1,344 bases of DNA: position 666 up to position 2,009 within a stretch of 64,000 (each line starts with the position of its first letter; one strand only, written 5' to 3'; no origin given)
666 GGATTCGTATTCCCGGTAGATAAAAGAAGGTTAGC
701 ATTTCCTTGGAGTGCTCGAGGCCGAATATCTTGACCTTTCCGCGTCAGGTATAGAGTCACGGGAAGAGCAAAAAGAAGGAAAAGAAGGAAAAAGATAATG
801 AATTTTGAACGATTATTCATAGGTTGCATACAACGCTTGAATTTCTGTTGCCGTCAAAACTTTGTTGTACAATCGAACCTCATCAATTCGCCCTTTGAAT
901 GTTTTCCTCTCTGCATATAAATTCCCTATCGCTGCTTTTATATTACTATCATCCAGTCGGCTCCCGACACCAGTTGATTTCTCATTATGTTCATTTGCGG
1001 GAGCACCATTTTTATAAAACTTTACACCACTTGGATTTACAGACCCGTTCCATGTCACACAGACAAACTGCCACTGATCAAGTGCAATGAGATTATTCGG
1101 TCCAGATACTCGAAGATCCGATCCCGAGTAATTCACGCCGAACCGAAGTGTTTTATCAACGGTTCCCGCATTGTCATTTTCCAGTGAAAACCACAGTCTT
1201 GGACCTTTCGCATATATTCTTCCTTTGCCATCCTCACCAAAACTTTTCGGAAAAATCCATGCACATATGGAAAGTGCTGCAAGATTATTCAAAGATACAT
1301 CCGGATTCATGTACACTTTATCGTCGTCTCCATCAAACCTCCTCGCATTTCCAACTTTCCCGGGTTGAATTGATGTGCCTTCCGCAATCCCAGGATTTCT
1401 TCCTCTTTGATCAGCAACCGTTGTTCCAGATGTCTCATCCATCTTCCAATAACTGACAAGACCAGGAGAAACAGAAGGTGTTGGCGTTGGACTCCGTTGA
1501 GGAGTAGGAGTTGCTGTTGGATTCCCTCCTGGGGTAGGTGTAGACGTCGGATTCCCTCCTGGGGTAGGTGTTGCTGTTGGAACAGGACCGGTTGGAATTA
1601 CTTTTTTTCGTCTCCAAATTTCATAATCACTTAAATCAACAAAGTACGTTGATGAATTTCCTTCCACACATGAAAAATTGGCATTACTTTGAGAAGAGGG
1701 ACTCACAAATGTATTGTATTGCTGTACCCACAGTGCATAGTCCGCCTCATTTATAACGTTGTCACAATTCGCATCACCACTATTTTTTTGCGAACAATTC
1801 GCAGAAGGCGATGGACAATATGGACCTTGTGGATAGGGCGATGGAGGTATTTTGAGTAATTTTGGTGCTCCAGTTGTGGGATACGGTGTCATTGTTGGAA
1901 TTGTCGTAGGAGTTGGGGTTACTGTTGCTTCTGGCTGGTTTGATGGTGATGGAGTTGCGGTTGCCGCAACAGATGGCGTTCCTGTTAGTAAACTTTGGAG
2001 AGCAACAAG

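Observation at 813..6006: Two different secreted proteases (S8 subtilisin and M4 thermolysin-like) share a paralogous C-terminal LamG/ConA-like lectin module behind Pro/Thr linkers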

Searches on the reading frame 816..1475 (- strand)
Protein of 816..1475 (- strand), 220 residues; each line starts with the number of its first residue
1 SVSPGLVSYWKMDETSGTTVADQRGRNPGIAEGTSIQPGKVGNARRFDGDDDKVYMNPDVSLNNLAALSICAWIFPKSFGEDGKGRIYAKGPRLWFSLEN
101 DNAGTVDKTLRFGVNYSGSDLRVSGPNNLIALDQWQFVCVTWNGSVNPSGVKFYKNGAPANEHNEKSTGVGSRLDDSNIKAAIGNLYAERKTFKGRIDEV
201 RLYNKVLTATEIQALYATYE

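Call 27: search_protein_representatives(protein=window:816-1475:-)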
Query: 220 residues. Proteins with E-value up to 0.001 (for the whole library): 55890; up to 1e-10: 14839; up to 1e-30: 1642. The best 150 are listed.
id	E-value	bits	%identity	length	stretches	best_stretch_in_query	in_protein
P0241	2.3e-120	416.4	38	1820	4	3-219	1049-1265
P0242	1.3e-115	400.9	30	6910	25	36-216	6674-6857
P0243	2.2e-102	357.6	31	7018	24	12-216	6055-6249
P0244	6.4e-99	346.3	34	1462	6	3-215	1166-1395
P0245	1.6e-89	315.5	33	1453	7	3-217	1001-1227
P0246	9.9e-89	312.9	31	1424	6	4-217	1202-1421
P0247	3.9e-87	307.7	32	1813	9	5-216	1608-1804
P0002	2.0e-86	305.4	64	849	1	2-220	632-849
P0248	1.5e-85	302.6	31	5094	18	11-217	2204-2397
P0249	7.1e-80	284.0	31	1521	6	5-216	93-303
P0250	4.5e-79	281.4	30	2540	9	2-216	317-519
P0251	6.5e-79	280.9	32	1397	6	4-216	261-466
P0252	1.8e-78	279.4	34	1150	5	2-217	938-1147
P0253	1.3e-77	276.6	31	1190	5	4-216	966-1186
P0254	2.1e-76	272.6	33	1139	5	3-217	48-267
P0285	6.1e-68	245.0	35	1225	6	4-217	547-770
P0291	7.8e-66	238.1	39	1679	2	5-217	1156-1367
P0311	5.3e-63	228.8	39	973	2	7-215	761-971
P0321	1.3e-61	224.2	39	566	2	2-215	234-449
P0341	1.5e-59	217.5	40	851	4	4-217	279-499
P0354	5.7e-59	215.6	31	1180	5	5-217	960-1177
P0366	7.8e-58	211.9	38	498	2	4-217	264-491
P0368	1.0e-57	211.5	37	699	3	2-218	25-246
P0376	8.7e-57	208.5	31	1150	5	2-217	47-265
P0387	3.1e-56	206.7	35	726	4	1-216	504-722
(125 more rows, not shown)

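Call 29: list_cluster_members(proteins=[P0341, P0387, P0285, P0241, P0321, P0291, P0368, P0311, P0376, P0354])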
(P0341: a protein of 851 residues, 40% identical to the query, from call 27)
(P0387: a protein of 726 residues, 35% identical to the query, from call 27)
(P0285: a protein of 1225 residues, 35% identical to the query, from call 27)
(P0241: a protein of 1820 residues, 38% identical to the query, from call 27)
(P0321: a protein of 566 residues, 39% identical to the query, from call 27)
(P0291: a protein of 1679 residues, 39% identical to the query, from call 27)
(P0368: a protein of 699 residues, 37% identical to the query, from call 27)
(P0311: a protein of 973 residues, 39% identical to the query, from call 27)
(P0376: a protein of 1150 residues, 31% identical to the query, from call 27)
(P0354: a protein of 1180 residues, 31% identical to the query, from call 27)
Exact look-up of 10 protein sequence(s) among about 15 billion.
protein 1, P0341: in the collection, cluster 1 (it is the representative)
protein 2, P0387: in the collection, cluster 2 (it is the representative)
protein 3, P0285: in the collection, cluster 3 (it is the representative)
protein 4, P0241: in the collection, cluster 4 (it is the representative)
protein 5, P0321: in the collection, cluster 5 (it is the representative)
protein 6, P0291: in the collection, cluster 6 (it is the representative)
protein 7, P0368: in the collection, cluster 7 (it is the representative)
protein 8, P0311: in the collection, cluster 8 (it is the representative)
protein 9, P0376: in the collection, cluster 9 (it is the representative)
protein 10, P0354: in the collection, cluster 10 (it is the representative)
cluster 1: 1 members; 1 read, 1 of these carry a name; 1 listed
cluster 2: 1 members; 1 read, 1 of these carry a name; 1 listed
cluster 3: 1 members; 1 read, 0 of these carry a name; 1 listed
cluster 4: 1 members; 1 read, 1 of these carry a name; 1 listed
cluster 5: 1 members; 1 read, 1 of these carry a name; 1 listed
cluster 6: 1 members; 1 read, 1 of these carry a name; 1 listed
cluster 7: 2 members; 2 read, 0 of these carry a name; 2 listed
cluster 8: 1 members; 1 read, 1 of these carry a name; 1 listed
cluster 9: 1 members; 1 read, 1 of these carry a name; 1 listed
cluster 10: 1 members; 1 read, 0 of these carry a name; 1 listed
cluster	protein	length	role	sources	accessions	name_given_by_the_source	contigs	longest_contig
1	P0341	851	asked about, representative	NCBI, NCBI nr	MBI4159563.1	carbohydrate binding domain-containing protein [Candidatus Wolfebacteria bacterium]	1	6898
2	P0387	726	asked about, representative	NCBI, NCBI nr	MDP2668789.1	MAG: LamG domain-containing protein [bacterium] | LamG domain-containing protein [bacterium]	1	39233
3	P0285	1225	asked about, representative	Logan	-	-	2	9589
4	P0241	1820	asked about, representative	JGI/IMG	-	hypothetical protein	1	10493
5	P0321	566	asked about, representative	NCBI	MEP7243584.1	MAG: LamG-like jellyroll fold domain-containing protein [Gammaproteobacteria bacterium]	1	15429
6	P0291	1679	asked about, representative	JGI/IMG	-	hypothetical protein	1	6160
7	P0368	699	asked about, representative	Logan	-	-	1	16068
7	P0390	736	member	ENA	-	-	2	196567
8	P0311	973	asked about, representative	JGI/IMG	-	carboxypeptidase T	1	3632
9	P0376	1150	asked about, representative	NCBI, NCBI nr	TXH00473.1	MAG: LamG domain-containing protein [Candidatus Moraniibacteriota bacterium] | MAG: LamG domain-containing protein [Candidatus Moranbacteria bacterium]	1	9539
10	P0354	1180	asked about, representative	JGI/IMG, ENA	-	-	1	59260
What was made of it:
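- The S8-type LamG subfamily is spread over many phyla with different envelopes (calls 27, 29).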

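Call 30: search_protein_families(library=pfam, proteins=[P0341, P0387, P0285, P0321, P0368, P0311, P0366, P0376, P0354], max_evalue=0.001)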
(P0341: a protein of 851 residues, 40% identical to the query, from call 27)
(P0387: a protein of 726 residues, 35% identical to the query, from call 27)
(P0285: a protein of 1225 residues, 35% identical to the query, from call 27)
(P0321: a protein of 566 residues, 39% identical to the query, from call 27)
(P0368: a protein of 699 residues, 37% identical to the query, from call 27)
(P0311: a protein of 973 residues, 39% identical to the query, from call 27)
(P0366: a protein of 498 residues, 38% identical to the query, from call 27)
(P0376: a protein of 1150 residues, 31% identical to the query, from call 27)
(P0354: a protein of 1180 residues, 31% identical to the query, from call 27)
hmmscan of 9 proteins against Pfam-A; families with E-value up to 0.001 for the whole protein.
P0341 (851 aa): 6 families
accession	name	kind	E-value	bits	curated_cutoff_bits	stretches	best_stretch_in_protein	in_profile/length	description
PF13385.13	Laminin_G_3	-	1.5e-58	197.7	27.6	3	327-494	1-150/151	Concanavalin A-like lectin/glucanases superfamily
PF00354.24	Pentaxin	-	6e-09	36.3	25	1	414-510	82-178/194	Pentaxin family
PF02973.23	Sialidase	-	1.9e-08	34.5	26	0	430-495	116-182/189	Sialidase, N-terminal domain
PF07953.20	Toxin_R_bind_N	-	4.7e-08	33.4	23.8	0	295-489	2-191/191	Clostridium neurotoxin, N-terminal receptor binding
PF02018.23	CBM_4_9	-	1.2e-06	29.4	25.9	1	636-759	3-121/136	Carbohydrate binding domain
PF02210.31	Laminin_G_2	-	3.9e-05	24.5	22.9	0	389-485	27-124/126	Laminin G domain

P0387 (726 aa): 6 families
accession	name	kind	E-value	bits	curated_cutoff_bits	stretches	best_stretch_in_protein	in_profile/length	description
PF13385.13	Laminin_G_3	-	1.2e-83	279.1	27.6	3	97-256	2-151/151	Concanavalin A-like lectin/glucanases superfamily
PF00354.24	Pentaxin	-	3.3e-13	50.2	25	1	165-262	71-170/194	Pentaxin family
PF02210.31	Laminin_G_2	-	2.3e-12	47.9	22.9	2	391-475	30-124/126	Laminin G domain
PF02973.23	Sialidase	-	3.9e-10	40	26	0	651-719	113-182/189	Sialidase, N-terminal domain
PF22925.3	TS_C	-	1.1e-07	32.1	27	0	108-252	64-201/202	Trans-sialidase, C-terminal domain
PF19049.6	SidE_DUB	-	0.00071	20.1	24.2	0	489-539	99-143/173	SidE DUB domain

P0285 (1225 aa): 7 families
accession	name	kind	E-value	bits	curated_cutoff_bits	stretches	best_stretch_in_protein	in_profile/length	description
PF13385.13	Laminin_G_3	-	1.3e-123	408.9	27.6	5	593-766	1-151/151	Concanavalin A-like lectin/glucanases superfamily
PF00354.24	Pentaxin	-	2.9e-21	76.5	25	1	201-300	77-179/194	Pentaxin family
PF02210.31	Laminin_G_2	-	9.3e-17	62.1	22.9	0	1099-1159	34-99/126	Laminin G domain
PF07953.20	Toxin_R_bind_N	-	2.2e-12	47.5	23.8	1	138-273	52-190/191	Clostridium neurotoxin, N-terminal receptor binding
PF02973.23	Sialidase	-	3.5e-09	36.9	26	0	166-281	58-183/189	Sialidase, N-terminal domain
PF22925.3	TS_C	-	3.9e-06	27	27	0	431-492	137-201/202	Trans-sialidase, C-terminal domain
PF00054.30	Laminin_G_1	-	6.4e-06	26.9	24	0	1096-1148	34-87/131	Laminin G domain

P0321 (566 aa): 3 families
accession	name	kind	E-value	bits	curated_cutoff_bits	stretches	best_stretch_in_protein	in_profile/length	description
PF13385.13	Laminin_G_3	-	8e-54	182.3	27.6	2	58-222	2-151/151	Concanavalin A-like lectin/glucanases superfamily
PF00041.27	fn3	-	3.4e-07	30.8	25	1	469-553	2-80/84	Fibronectin type III domain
PF02973.23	Sialidase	-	6.7e-06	26.2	26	0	382-449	116-184/189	Sialidase, N-terminal domain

P0368 (699 aa): 2 families
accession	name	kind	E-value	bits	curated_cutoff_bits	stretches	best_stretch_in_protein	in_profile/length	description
PF13385.13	Laminin_G_3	-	8.4e-71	237.4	27.6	3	83-241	4-151/151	Concanavalin A-like lectin/glucanases superfamily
PF00354.24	Pentaxin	-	1.3e-07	32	25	0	89-248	17-171/194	Pentaxin family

P0311 (973 aa): 3 families
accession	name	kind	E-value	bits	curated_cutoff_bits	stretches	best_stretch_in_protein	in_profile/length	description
PF13385.13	Laminin_G_3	-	4.8e-54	183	27.6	2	805-968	2-150/151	Concanavalin A-like lectin/glucanases superfamily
PF00246.29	Peptidase_M14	-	7.6e-46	157.4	21.6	1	97-409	2-283/286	Zinc carboxypeptidase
PF00354.24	Pentaxin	-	2.2e-10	41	25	1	885-971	78-166/194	Pentaxin family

P0366 (498 aa): 4 families
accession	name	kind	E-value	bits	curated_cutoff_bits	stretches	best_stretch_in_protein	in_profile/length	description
PF13385.13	Laminin_G_3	-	4.4e-50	170.2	27.6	2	78-247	1-150/151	Concanavalin A-like lectin/glucanases superfamily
PF07953.20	Toxin_R_bind_N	-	8.4e-08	32.6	23.8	1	48-240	3-189/191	Clostridium neurotoxin, N-terminal receptor binding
PF00354.24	Pentaxin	-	3.4e-06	27.3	25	0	408-495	83-172/194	Pentaxin family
PF02973.23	Sialidase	-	2.6e-05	24.2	26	0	165-248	92-182/189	Sialidase, N-terminal domain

P0376 (1150 aa): 6 families
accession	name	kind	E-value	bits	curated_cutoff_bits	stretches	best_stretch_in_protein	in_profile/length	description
PF13385.13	Laminin_G_3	-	1.8e-122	405.2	27.6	5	775-935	1-151/151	Concanavalin A-like lectin/glucanases superfamily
PF02210.31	Laminin_G_2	-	2.9e-18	67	22.9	2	1043-1132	21-123/126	Laminin G domain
PF02973.23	Sialidase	-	4.1e-17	62.7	26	1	875-936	117-183/189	Sialidase, N-terminal domain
PF00354.24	Pentaxin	-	7.1e-16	58.9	25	0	413-491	79-169/194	Pentaxin family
PF00054.30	Laminin_G_1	-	1.2e-07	32.4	24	0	1050-1102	29-83/131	Laminin G domain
PF22925.3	TS_C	-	1.8e-05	24.9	27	0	854-930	121-200/202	Trans-sialidase, C-terminal domain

P0354 (1180 aa): 3 families
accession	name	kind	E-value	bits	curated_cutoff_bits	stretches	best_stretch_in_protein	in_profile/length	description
PF13385.13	Laminin_G_3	-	4.1e-127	420.2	27.6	5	330-496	1-150/151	Concanavalin A-like lectin/glucanases superfamily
PF02973.23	Sialidase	-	2.6e-12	47.1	26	0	427-498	108-183/189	Sialidase, N-terminal domain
PF02210.31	Laminin_G_2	-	2.7e-06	28.3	22.9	0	404-470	35-98/126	Laminin G domain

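Call 57: search_solved_structures(query=window:816-1475:-, max_evalue=0.01)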
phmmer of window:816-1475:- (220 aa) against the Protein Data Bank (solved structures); distinct sequences matched with E-value up to 0.01: 2.
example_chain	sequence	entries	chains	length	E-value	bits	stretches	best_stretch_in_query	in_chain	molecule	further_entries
3flp_A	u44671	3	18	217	0.00029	23.6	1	107-214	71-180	SAP-like pentraxin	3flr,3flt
5hon_A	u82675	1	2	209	0.0023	20.7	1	35-218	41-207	Extracellular arabinanase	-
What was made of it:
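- Closest known: Domain 4 of Geobacillus stearothermophilus GH43 arabinanase AbnA. Same: 5hon is also a weak sequence hit (E 0.0023; call 57).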

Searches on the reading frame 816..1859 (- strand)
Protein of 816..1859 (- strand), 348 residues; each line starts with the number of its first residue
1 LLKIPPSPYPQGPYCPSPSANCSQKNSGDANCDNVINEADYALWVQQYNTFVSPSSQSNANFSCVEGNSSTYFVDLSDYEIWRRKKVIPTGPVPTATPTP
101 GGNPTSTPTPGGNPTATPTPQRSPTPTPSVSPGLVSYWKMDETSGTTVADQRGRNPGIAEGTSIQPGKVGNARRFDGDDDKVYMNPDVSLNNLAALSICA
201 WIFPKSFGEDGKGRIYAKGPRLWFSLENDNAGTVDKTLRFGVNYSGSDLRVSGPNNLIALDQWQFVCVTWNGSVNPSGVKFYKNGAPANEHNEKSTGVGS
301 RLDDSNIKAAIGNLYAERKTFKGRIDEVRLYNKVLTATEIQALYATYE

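Call 55: predict_structure(alignment_id=A4)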
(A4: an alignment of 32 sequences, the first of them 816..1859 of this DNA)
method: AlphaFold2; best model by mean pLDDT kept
length: 348 residues; sequences in the alignment: 32
mean_pLDDT: 74.3   pTM: 0.66
mean pLDDT of the five models: 74.3, 73.9, 73.7, 71.7, 70.7
residues with pLDDT >= 90: 123; 70-90: 95; 50-70: 63; < 50: 67
segments of 3 or more residues with pLDDT < 50: 1-12, 57-60, 92-108, 110-128, 145-157
pLDDT, mean of each block of 10 residues (from residue 1): 34 57 78 85 76 50 66 67 61 43 42 39 41 73 42 45 74 84 83 96 92 93 89 80 97 93 97 96 94 89 93 79 93 96 86
secondary structure, 60 per line:
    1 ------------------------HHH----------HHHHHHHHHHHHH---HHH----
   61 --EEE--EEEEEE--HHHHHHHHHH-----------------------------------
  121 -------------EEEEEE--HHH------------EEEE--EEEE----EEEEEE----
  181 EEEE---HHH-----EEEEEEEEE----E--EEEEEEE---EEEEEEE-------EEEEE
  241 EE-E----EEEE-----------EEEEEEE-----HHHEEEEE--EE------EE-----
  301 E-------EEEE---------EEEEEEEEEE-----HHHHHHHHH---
elements in order: H38-50 E63-65 E68-73 H76-85 E134-139 E157-160 E163-166 E171-176 E181-184 E196-204 E212-218 E222-228 E236-242 E249-252 E264-270 E279-283 E309-312 E322-331 H337-345
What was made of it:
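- On Dockerin (type I, PF00404): The model shows helix-hairpin-helix at moderate confidence (call 55).
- The dockerin part of the model has only moderate confidence (pLDDT 57-85, call 55).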

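Call 60: fold_search(model_id=the predicted structure, library=pdb)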
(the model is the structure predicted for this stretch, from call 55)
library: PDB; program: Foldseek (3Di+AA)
matches with E <= 10: 826; with E <= 0.001: 331
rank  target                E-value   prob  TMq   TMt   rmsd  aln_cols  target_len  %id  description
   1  5n0b_A                6.2e-10  1.00  0.43  0.13   4.1       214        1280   17  Crystal structure of the tetanus neurotoxin in complex with GD1a (released 2017-06-21)
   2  5hp6                  8.6e-10  1.00  0.41  0.19   3.8       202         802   22  Structure of AbnA, a GH43 extracellular arabinanase from Geobacillus stearothermophilus (a new conformational state) (released 2017-02-01)
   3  1a8d                  1.1e-09  1.00  0.43  0.34   3.9       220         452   18  TETANUS TOXIN C FRAGMENT (released 1998-10-14)
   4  5hon_A                1.1e-09  1.00  0.42  0.67   6.0       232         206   22  Structure of Domain 4 of AbnA, a GH43 extracellular arabinanase from Geobacillus stearothermophilus, in complex with a (released 2017-02-01)
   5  9fyq_C                1.1e-09  1.00  0.41  0.34   4.3       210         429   18  Cryo-EM structure of native SV2A in complex with TeNT-Hc, gangliosides and Pro-Macrobody 5 (released 2025-05-21)
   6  5n0c_A                1.2e-09  1.00  0.43  0.13   4.0       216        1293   17  Crystal structure of the tetanus neurotoxin in complex with GM1a (released 2017-06-21)
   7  5n0c_B                1.3e-09  1.00  0.42  0.12   4.2       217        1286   19  Crystal structure of the tetanus neurotoxin in complex with GM1a (released 2017-06-21)
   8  7by5                  2.0e-09  1.00  0.41  0.12   4.5       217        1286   18  Tetanus neurotoxin mutant-(H233A/E234Q/H237A/Y375F) (released 2021-02-17)
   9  7ce2_A                2.1e-09  1.00  0.42  0.34   4.0       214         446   18  The Crystal structure of TeNT Hc complexed with neutralizing antibody (released 2021-04-07)
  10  5ho2                  2.7e-09  1.00  0.44  0.21   4.3       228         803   20  Crystal structure of AbnA (open conformation), a GH43 extracellular arabinanase from Geobacillus stearothermophilus (released 2017-02-01)
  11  5ho0                  2.8e-09  1.00  0.37  0.18   7.2       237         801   21  Crystal structure of AbnA (closed conformation), a GH43 extracellular arabinanase from Geobacillus stearothermophilus (released 2017-02-01)
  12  3hmy_A                4.1e-09  1.00  0.43  0.35   4.0       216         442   18  Crystal structure of HCR/T complexed with GT2 (released 2009-07-14)
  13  8byp_X                4.3e-09  1.00  0.46  0.14   4.5       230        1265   17  Botulinum neurotoxin serotype X in complex with NTNH/X (released 2023-02-08)
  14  1diw                  4.6e-09  1.00  0.45  0.36   3.6       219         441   16  THE HC FRAGMENT OF TETANUS TOXIN COMPLEXED WITH GALACTOSE (released 2000-03-24)
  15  1af9                  4.8e-09  1.00  0.42  0.34   4.0       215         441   18  TETANUS NEUROTOXIN C FRAGMENT (released 1998-04-29)
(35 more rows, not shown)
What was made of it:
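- On Laminin_G_3 / ConA-like lectin-glucanase superfamily: S8 tail: AF2 pLDDT 80-97, with Foldseek matches to HCN, AbnA-D4, pentraxin and PAPP-A (calls 55, 60).
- Closest known: Domain 4 of Geobacillus stearothermophilus GH43 arabinanase AbnA. Same: These are the best structural matches to the S8 tail (Foldseek E 6e-10 to 1e-9, 17-22% identity over about 200-230 columns; call 60).
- Checked: The predicted fold of the S8 tail is a ConA/LamG-type jelly roll (pLDDT 80-97 in that part; Foldseek E down to 6e-10; calls 55, 60).
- The LamG ligand is unknown: structural neighbours include sugar binders (AbnA domain 4), protein or lipid binders and domains of unknown role (call 60).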
